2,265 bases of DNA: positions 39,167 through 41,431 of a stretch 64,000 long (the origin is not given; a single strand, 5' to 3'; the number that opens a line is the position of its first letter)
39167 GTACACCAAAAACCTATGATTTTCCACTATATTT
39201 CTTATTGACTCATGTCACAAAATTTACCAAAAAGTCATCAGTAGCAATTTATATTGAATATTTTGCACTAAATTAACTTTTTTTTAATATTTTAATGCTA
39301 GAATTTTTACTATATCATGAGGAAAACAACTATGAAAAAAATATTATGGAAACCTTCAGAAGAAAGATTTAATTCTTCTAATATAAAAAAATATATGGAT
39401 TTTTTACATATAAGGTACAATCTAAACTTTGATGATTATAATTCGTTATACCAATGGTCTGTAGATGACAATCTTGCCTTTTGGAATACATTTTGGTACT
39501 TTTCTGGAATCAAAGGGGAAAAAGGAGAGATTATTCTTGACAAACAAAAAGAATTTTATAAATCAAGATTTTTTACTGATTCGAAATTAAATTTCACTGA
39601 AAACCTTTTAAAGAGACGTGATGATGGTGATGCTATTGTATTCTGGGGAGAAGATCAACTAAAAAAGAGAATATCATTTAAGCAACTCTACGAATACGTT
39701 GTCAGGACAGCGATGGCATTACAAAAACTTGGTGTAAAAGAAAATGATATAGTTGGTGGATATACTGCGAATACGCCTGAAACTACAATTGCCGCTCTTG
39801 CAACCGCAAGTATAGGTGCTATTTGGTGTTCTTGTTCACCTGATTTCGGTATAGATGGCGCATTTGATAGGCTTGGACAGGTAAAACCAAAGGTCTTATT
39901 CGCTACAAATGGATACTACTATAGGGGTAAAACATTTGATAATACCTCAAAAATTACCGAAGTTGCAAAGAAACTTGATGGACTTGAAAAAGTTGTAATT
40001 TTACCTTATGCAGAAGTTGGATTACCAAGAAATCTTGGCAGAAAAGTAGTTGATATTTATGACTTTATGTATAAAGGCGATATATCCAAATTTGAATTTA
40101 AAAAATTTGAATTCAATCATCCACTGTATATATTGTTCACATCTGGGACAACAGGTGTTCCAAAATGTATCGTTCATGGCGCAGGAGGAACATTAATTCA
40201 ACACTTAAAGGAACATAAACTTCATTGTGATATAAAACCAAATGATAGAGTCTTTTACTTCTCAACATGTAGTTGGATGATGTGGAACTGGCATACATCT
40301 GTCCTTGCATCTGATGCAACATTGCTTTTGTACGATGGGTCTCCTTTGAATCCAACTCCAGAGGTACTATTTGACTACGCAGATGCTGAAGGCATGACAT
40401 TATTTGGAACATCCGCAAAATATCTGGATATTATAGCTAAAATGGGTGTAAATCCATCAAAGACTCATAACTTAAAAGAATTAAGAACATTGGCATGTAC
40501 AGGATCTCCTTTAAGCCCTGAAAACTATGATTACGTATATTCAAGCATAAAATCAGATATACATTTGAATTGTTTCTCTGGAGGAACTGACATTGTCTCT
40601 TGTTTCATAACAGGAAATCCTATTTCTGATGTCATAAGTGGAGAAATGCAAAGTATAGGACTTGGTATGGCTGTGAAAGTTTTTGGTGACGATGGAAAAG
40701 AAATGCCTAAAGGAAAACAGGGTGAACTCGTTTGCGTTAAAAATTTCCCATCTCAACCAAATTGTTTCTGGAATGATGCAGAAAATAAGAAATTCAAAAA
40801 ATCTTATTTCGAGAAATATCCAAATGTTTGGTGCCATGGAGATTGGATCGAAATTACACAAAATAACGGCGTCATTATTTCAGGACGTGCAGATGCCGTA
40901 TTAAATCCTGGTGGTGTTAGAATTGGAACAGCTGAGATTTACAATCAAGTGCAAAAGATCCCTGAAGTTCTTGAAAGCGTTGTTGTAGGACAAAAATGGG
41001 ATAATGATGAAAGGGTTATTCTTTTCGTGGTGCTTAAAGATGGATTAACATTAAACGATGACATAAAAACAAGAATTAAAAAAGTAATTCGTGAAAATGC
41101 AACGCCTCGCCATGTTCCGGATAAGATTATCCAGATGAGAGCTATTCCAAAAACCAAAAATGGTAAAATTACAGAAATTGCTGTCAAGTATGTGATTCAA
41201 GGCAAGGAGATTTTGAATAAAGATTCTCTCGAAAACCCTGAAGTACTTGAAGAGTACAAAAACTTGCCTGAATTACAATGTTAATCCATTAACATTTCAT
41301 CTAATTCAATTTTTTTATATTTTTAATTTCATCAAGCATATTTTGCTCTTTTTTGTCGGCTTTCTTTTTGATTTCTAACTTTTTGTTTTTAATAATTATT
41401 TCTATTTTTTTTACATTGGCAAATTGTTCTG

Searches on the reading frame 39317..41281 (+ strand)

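Call 23: search_protein_families(library=ncbifam, proteins=[window:39317-41281:+], max_evalue=0.00001)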
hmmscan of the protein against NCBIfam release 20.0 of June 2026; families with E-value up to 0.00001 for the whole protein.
window:39317-41281:+ (655 aa): 77 families (the best 25 are shown)
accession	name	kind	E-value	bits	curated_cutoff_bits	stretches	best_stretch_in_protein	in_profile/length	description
NF002937.0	PRK03584.1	subfamily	1.2e-269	896.1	639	1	5-653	2-654/657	acetoacetate--CoA ligase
TIGR01217.1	ac_ac_CoA_syn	equivalog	1.4e-243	809.9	520.9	1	8-654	4-651/652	acetoacetate--CoA ligase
NF001208.0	PRK00174.1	subfamily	4.4e-86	289.6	657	1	31-648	19-642/649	acetate--CoA ligase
TIGR02188.1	Ac_CoA_lig_AcsA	equivalog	1.8e-83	280.9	724.95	1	37-648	3-627/629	acetate--CoA ligase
NF007815.0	PRK10524.1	equivalog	5.3e-53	180.5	955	1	40-649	3-625/629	propionate--CoA ligase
TIGR02316.1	propion_prpE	equivalog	9.1e-49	166.6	827.4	1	40-648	2-623/628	propionate--CoA ligase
NF003313.0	PRK04319.1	equivalog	5.7e-48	163.5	729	1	102-619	59-553/574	acetate--CoA ligase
NF004837.0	PRK06187.1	subfamily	6.6e-37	126.9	476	1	106-628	25-523/531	long-chain-fatty-acid--CoA ligase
NF047394.1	AcylCoAsynMbcS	equivalog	4.1e-33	114.8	850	1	92-624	13-517/525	acyl-CoA synthetase MbcS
TIGR01733.1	AA-adenyl-dom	subfamily_domain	8.9e-27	93.9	317.4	1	120-556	1-409/409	amino acid adenylation domain-containing protein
TIGR02262.1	benz_CoA_lig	subfamily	2.9e-26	92.3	375.25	1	91-620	3-502/508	benzoate-CoA ligase family protein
NF053567.1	HBDA_AROS1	equivalog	6.5e-25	87.5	1000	1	256-627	160-519/523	3-hydroxybenzoate--CoA ligase HbdA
NF004114.0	PRK05605.1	equivalog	2.2e-23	82.4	766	1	428-628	376-570/575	long-chain-fatty-acid--CoA ligase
NF009233.0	PRK12583.1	subfamily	4.5e-23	81.4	832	1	96-623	26-546/558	fatty acid CoA ligase family protein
TIGR03208.1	cyc_hxne_CoA_lg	equivalog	1.3e-22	80.3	792.3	1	97-620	31-533/538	cyclohexanecarboxylate-CoA ligase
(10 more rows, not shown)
